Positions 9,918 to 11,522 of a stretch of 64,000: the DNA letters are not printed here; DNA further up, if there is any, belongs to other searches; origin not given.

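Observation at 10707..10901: J-domain-like module (HPD replaced by DPE) embedded in an extracytoplasmic S41 peptidase where the PDZ domain normally sits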

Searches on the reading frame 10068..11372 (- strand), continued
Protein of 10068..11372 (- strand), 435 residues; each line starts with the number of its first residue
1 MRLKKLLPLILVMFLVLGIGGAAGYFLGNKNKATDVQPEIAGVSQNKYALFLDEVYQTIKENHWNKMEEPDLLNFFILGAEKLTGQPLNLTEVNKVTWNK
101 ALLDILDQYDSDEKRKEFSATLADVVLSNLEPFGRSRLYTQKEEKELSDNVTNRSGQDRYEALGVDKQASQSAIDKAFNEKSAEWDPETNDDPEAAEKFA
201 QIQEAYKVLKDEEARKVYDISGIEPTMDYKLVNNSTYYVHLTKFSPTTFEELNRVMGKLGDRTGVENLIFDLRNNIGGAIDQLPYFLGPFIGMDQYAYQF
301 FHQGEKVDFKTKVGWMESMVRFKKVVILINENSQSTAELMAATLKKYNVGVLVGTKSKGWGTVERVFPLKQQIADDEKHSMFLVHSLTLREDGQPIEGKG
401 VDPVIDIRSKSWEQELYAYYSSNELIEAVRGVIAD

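Call 24: search_protein_representatives(protein=window:10068-11372:-)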
Query: 435 residues. Proteins with E-value up to 0.001 (for the whole library): 27583; up to 1e-10: 418; up to 1e-30: 102. The best 150 are listed.
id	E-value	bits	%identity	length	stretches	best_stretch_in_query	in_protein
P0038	6.8e-152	522.7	55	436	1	12-433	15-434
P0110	3.2e-142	490.9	53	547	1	4-433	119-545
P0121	1.5e-130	452.4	49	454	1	5-432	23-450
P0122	9.1e-119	413.6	47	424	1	8-432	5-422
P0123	4.3e-116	404.8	47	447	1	5-433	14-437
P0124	7.6e-114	397.4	54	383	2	221-432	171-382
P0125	1.8e-112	392.8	46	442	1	4-430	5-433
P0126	3.2e-112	392.0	46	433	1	10-432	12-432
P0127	2.1e-109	382.8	47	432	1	2-433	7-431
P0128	5.3e-108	378.1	42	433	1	2-432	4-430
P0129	7.2e-106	371.1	47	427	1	16-425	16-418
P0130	1.9e-104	366.4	44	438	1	10-430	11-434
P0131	1.0e-103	364.0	43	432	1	13-431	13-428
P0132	2.4e-101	356.2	44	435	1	7-434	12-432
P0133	1.3e-100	353.8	45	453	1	47-430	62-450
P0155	7.2e-84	298.6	41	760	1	50-434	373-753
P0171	7.2e-74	265.7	36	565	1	4-428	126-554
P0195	9.8e-56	206.0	36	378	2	207-430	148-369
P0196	1.4e-54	202.1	38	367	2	219-429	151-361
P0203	1.6e-43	165.8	36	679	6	156-231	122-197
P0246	5.9e-15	71.6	31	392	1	227-410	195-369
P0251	1.4e-14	70.4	34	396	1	226-416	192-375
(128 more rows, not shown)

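Call 26: predict_structure(alignment_id=A1)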
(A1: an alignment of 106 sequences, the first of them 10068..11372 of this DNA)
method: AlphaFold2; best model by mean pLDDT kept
length: 435 residues; sequences in the alignment: 106
mean_pLDDT: 93.7   pTM: 0.84
mean pLDDT of the five models: 93.7, 93.4, 93.3, 93.0, 92.8
residues with pLDDT >= 90: 393; 70-90: 21; 50-70: 9; < 50: 12
segments of 3 or more residues with pLDDT < 50: 33-43
pLDDT, mean of each block of 10 residues (from residue 1): 76 94 78 46 74 98 97 98 96 95 97 97 98 96 94 93 97 98 97 97 97 95 96 97 95 94 94 95 95 97 97 93 97 97 98 98 96 94 98 96 98 98 98 95
secondary structure, 60 per line:
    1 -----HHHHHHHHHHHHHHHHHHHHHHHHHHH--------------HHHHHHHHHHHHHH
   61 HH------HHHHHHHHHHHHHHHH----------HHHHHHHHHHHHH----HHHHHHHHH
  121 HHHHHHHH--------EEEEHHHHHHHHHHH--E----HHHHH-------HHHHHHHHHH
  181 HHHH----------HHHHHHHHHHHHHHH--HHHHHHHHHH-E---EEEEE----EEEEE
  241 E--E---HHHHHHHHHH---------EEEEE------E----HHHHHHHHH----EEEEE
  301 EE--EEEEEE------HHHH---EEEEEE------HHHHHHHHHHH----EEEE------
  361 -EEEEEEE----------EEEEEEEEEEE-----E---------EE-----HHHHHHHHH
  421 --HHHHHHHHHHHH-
elements in order: H6-32 H47-62 H69-84 H95-107 H112-128 E137-140 H141-151 H159-163 H171-184 H195-209 H212-221 E227-231 E236-241 H248-257 E267-271 H283-291 E296-302 E305-310 H317-320 E324-329 H336-346 E351-354 E362-368 E379-389 H412-420 H423-434

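Call 33: search_protein_families(library=pfam, proteins=[P0155, P0171, P0110, P0109, P0020, P0124, P0196, P0246, P0251, P0203], max_evalue=0.01)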
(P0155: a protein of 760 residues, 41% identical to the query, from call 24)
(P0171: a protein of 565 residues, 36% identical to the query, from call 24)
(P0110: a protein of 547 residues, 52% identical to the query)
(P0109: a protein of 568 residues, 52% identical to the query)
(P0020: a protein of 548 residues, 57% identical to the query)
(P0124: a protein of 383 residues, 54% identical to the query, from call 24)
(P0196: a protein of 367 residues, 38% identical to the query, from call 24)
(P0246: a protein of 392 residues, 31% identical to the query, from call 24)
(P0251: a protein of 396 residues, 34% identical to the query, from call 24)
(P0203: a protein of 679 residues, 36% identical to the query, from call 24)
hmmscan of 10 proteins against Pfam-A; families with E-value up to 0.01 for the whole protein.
P0155 (760 aa): 3 families
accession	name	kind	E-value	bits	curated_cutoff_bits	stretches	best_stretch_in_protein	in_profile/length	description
PF03572.23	Peptidase_S41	-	2.8e-23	82.8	24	1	555-725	2-164/165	Peptidase family S41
PF01490.24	Aa_trans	-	3.4e-09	36.3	25.6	1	3-225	4-248/410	Transmembrane amino acid transporter protein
PF00226.36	DnaJ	-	4.6e-05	23.9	27.8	1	479-538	1-63/63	DnaJ domain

P0171 (565 aa): 2 families
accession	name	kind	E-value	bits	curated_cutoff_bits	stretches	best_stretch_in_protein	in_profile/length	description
PF03572.23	Peptidase_S41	-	4.1e-20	72.5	24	1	358-532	1-164/165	Peptidase family S41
PF00226.36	DnaJ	-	0.0031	18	27.8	0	283-342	1-63/63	DnaJ domain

P0110 (547 aa): 2 families
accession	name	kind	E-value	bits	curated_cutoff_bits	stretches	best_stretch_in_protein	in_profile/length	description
PF03572.23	Peptidase_S41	-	1.8e-24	86.6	24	1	348-518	2-164/165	Peptidase family S41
PF00226.36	DnaJ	-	1.7e-11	44.5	27.8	1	272-331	3-63/63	DnaJ domain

P0109 (568 aa): 2 families
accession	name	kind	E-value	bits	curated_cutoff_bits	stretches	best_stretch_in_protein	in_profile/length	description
PF03572.23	Peptidase_S41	-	7.7e-26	91.1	24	1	368-539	1-164/165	Peptidase family S41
PF00226.36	DnaJ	-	1.1e-11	45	27.8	1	293-352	3-63/63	DnaJ domain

P0020 (548 aa): 2 families
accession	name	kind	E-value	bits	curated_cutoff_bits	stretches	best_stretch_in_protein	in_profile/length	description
PF03572.23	Peptidase_S41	-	6.7e-20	71.8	24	1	348-517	2-163/165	Peptidase family S41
PF00226.36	DnaJ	-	5.7e-14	52.4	27.8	1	272-331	3-63/63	DnaJ domain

P0124 (383 aa): 1 family
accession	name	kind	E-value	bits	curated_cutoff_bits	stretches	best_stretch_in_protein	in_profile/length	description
PF03572.23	Peptidase_S41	-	2.1e-28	99.4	24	1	186-356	2-164/165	Peptidase family S41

P0196 (367 aa): 1 family
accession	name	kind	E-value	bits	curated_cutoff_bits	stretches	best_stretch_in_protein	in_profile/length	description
PF03572.23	Peptidase_S41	-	9.5e-19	68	24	1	167-338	2-164/165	Peptidase family S41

P0246 (392 aa): 4 families
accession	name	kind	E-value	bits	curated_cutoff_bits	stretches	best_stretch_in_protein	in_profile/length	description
PF03572.23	Peptidase_S41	-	6.7e-44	149.8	24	1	203-366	1-165/165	Peptidase family S41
PF13180.12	PDZ_2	-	1.8e-12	47.8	27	1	105-179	1-74/80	PDZ domain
PF00595.29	PDZ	-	1.4e-11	45.1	23.2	1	99-172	3-80/81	PDZ domain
PF17820.7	PDZ_6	-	1.9e-09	37.6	27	1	120-174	2-54/54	PDZ domain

P0251 (396 aa): 5 families
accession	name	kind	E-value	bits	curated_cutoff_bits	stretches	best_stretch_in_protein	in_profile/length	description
PF03572.23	Peptidase_S41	-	1e-51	175.2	24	1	200-366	1-165/165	Peptidase family S41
PF22694.1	CtpB_N-like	-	7.9e-12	45.9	27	1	38-88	35-83/85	Activating protease CtpB N-terminal domain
PF00595.29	PDZ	-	1.7e-11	44.8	23.2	1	101-171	8-81/81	PDZ domain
PF13180.12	PDZ_2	-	2e-10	41.2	27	1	105-183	3-80/80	PDZ domain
PF17820.7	PDZ_6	-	2.5e-10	40.4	27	1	118-170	2-52/54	PDZ domain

P0203 (679 aa): 10 families
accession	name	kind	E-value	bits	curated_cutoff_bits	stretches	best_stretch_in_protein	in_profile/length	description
PF00226.36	DnaJ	-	1.2e-121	397.2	27.8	6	231-292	1-63/63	DnaJ domain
PF19872.4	DUF6345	-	1.1e-06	28.8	26.9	0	245-272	160-187/221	Family of unknown function (DUF6345)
PF13446.11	RPT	-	4.1e-06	27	28.2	0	19-49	6-35/59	A repeated domain in UCH-protein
PF00191.25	Annexin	-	1.7e-05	25.2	25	0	475-503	17-45/66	Annexin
PF10041.14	DUF2277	-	0.00031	21.5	25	0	606-626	10-30/78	Uncharacterized conserved protein (DUF2277)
PF18602.6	Rap1a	-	0.0013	19.6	27.7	0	609-648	50-88/90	Rap1a immunity proteins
PF05347.21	Complex1_LYR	-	0.0013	19.1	24.8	0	29-51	26-48/59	Complex 1 protein (LYR family)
PF12512.13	DUF3717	-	0.0013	19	25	0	42-68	16-42/68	Protein of unknown function (DUF3717)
PF22736.1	NNH5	-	0.0026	18.2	27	0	615-636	72-93/134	NACHT N-terminal Helical domain 5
PF04891.17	NifQ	-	0.0044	17.9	27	0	46-132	16-101/159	NifQ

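Call 39: find_encoding_contigs(protein=P0005, flank=5000, max_places=1)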
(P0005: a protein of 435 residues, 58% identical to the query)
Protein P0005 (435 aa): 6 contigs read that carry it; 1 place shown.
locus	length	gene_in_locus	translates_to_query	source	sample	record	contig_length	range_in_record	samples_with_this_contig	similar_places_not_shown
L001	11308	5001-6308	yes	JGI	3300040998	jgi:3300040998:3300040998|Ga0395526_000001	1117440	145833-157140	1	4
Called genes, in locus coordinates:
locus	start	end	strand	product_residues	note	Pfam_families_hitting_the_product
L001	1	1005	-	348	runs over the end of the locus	PF14716:HHH_8, PF14791:DNA_pol_B_thumb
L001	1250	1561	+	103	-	-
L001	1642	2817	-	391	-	PF01972:SDH_protease (faint)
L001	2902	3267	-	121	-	-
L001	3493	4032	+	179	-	PF13462:Thioredoxin_4, PF13743:Thioredoxin_5, PF01323:DSBA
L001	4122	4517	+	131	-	-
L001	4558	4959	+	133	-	-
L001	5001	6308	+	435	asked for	PF00226:DnaJ, PF03572:Peptidase_S41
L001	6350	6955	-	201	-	PF00334:NDK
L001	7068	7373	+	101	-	PF01022:HTH_5, PF12840:HTH_20, PF21476:PF0610-like_N (weak)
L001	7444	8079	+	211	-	PF01476:LysM, PF23457:LysM2_NFP (faint), PF01476:LysM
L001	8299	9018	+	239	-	PF17936:Big_6 (faint), PF12733:Cadherin-like (faint), PF19077:Big_13 (faint), PF27332:TP_0781 (faint), PF09136:Glucodextran_B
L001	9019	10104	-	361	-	PF04932:Wzy_C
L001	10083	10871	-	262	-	PF00535:Glycos_transf_2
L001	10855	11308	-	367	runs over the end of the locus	PF00534:Glycos_transf_1, PF13692:Glyco_trans_1_4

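Call 40: find_encoding_contigs(protein=P0105, flank=5000, max_places=1)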
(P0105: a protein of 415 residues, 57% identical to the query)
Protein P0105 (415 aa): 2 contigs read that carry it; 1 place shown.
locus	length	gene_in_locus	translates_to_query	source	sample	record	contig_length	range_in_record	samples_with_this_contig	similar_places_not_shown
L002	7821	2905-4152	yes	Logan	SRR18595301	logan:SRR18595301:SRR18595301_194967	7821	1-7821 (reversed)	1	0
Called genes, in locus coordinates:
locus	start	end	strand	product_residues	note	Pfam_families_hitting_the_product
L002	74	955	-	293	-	PF00483:NTP_transferase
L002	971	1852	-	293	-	PF00483:NTP_transferase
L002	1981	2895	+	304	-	-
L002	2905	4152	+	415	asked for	PF00226:DnaJ (faint), PF03572:Peptidase_S41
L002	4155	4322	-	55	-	-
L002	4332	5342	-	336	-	PF00152:tRNA-synt_2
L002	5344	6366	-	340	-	PF04055:Radical_SAM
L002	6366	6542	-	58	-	PF00471:Ribosomal_L33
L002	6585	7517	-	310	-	PF13472:Lipase_GDSL_2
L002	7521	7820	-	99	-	?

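Call 41: find_encoding_contigs(protein=P0033, flank=5000, max_places=1)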
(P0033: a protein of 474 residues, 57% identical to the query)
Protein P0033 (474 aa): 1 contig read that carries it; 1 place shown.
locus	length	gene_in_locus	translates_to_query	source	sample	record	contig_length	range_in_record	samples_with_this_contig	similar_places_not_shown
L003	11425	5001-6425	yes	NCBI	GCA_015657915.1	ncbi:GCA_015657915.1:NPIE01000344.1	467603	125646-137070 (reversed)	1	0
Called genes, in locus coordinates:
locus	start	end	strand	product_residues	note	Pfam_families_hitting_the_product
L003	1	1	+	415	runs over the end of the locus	PF01943:Polysacc_synt, PF01554:MatE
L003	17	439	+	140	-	PF00075:RNase_H, PF13456:RVT_3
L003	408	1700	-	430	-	PF04932:Wzy_C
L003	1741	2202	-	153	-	PF13083:KH_KhpA-B (weak), PF01424:R3H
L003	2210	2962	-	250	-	PF02096:60KD_IMP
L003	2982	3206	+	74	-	-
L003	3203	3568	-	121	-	PF00825:Ribonuclease_P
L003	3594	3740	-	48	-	PF00468:Ribosomal_L34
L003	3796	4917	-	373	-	PF01702:TGT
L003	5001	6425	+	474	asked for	PF00226:DnaJ, PF03572:Peptidase_S41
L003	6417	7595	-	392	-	PF01168:Ala_racemase_N, PF00842:Ala_racemase_C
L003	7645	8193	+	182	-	-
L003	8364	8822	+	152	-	PF04024:PspC, PF18917:LiaI-LiaF-like_TM1, PF22570:LiaF-TM (weak)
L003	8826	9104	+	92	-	PF18917:LiaI-LiaF-like_TM1, PF22570:LiaF-TM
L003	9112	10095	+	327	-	PF00579:tRNA-synt_1b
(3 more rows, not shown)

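Call 42: find_related_loci(query=A1, collection=genome_contigs, flank=2000)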
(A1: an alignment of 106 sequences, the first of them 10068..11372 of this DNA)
Query A1 (435 aa) in genome_contigs; peptide patterns used: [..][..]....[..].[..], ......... (x = any residue, [..] = any of these).
201 stretches matched a pattern; 180 encode a relative of the query (tblastn E <= 1e-3); the best 80 are kept; 80 distinct loci.
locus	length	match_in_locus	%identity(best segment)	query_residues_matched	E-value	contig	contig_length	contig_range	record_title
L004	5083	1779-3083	73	1-435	0e+0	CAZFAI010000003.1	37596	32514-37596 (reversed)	MAG TPA_asm: uncultured Gammaproteobacteria bacterium isolate binchicken_co39_529 genome assembly, contig: NODE_2613_len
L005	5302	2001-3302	59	6-434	8e-169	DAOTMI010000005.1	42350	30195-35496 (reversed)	MAG TPA_asm: Candidatus Woesebacteria bacterium isolate AMR_MDS_2925 NODE_1095_length_42350_cov_7.436671, whole genome s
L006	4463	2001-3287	56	1-432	6e-163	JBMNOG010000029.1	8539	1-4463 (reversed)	MAG: Patescibacteria group bacterium isolate SBF912SR1HQ0020 scaffold_28972_c1, whole genome shotgun sequence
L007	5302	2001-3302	56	3-435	2e-154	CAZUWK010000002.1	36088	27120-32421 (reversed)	MAG TPA_asm: uncultured Gammaproteobacteria bacterium isolate SRP241326_co3_66 genome assembly, contig: NODE_1735_length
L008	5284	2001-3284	54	2-434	2e-153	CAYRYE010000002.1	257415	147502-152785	MAG TPA_asm: uncultured Gammaproteobacteria bacterium isolate SRP068000_co4_7 genome assembly, contig: NODE_7_length_257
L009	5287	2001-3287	55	1-432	5e-152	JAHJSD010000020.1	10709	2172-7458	MAG: Patescibacteria group bacterium isolate OS_PC_MetaG.mb.184 OS_PC_MetaG.mb.184_k141_201957, whole genome shotgun seq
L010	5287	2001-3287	55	4-435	2e-151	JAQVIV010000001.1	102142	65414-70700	MAG: Candidatus Shapirobacteria bacterium isolate STE_48 NODE_284_length_102142_cov_8.070695_Sandtown_E, whole genome sh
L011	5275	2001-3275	54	11-433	6e-151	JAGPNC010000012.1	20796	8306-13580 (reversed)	Candidatus Shapirobacteria bacterium isolate Gw_SlDig_bin_51 Gw_SlDig_4226_length_20796_cov_9.535052, whole genome shotg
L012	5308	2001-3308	54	4-433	2e-150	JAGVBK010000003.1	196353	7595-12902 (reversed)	MAG: Candidatus Shapirobacteria bacterium isolate DeMMO6_54 c_000000029669, whole genome shotgun sequence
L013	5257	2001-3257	54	13-434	1e-149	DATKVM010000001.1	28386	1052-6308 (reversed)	MAG TPA_asm: Patescibacteria group bacterium isolate SMAG_U14133 k141_1043395, whole genome shotgun sequence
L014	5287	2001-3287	55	3-434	3e-149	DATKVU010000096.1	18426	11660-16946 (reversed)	MAG TPA_asm: Clostridia bacterium isolate SMAG_U14141 k141_326634, whole genome shotgun sequence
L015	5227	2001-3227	57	20-433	3e-148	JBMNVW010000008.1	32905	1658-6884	MAG: Patescibacteria group bacterium isolate SBF912SR6HQ0010 scaffold_2274_c1, whole genome shotgun sequence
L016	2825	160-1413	55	9-432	5e-156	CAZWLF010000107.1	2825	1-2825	MAG TPA_asm: uncultured Gammaproteobacteria bacterium isolate binchicken_co387_691 genome assembly, contig: NODE_52661_l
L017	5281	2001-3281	51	11-435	5e-147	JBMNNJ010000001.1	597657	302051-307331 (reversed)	MAG: Patescibacteria group bacterium isolate SBF912LR0HQ0104 contig_45780, whole genome shotgun sequence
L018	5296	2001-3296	52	1-433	1e-146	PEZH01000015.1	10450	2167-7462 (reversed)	MAG: Candidatus Shapirobacteria bacterium CG09_land_8_20_14_0_10_38_17 CG09_land_8_20_14_0.10_scaffold_4699_c, whole gen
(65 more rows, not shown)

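Call 69: fold_search(model_id=the predicted structure, library=pdb)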
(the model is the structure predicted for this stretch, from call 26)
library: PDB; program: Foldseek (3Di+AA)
matches with E <= 10: 574; with E <= 0.001: 117
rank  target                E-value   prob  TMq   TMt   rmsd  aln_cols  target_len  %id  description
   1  7rpq_A                1.5e-15  1.00  0.37  0.59  16.6       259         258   20  Crystal Structure of carboxyl-terminal processing protease A, CtpA, of Pseudomonas aeruginosa (released 2022-04-27)
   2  7rqh_A                1.6e-15  1.00  0.37  0.60  16.6       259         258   20  Crystal Structure of carboxyl-terminal processing protease A mutant S302A, CtpA_S302A, of Pseudomonas aeruginosa (released 2022-04-27)
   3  7rqh_B                1.8e-15  1.00  0.38  0.62  15.8       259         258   22  Crystal Structure of carboxyl-terminal processing protease A mutant S302A, CtpA_S302A, of Pseudomonas aeruginosa (released 2022-04-27)
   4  7rpq_B                3.7e-15  1.00  0.37  0.60  15.9       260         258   21  Crystal Structure of carboxyl-terminal processing protease A, CtpA, of Pseudomonas aeruginosa (released 2022-04-27)
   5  6iqs_D                3.7e-15  1.00  0.43  0.35  18.7       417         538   16  Crystal structure of Prc with L245A and L340G mutations in complex with NlpI (released 2019-07-24)
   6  8sxe_A                8.4e-15  1.00  0.49  0.59  10.0       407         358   19  Structure of the C-terminal protease CtpA-LbcA complex of Pseudomonas aeruginosa (released 2024-03-06)
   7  6iqs_C                8.9e-15  1.00  0.42  0.34  17.8       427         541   16  Crystal structure of Prc with L245A and L340G mutations in complex with NlpI (released 2019-07-24)
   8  6iqu_B                9.4e-15  1.00  0.42  0.35  19.2       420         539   16  Crystal structure of Prc with PDZ domain deletion in complex with NlpI (released 2019-07-24)
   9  8sxh_A                2.4e-14  1.00  0.38  0.45   6.5       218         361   22  Structure of the C-terminal protease CtpA-LbcA complex of Pseudomonas aeruginosa (released 2024-03-06)
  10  8sxg_A                2.8e-14  1.00  0.50  0.58   9.5       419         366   17  The C-terminal protease CtpA-LbcA complex of pseudomonas aeruginosa with the TPR at the low position (released 2024-03-06)
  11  8sxf_A                3.7e-14  1.00  0.37  0.44   6.9       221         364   21  The C-terminal protease CtpA-LbcA complex of pseudomonas aeruginosa with the TPR at the high position (released 2024-03-06)
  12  4c2d_D                3.7e-14  1.00  0.36  0.45  15.6       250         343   25  Crystal structure of the protease CtpB in an active state (released 2013-12-04)
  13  9jr1_B                1.3e-13  1.00  0.35  0.41   3.7       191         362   21  Crystal structure of CtpA from Helicobacter pylori (released 2025-10-01)
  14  9jr1_F                1.6e-13  1.00  0.35  0.44   2.9       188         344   20  Crystal structure of CtpA from Helicobacter pylori (released 2025-10-01)
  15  8sxf_B                1.8e-13  1.00  0.37  0.45   6.9       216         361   22  The C-terminal protease CtpA-LbcA complex of pseudomonas aeruginosa with the TPR at the high position (released 2024-03-06)
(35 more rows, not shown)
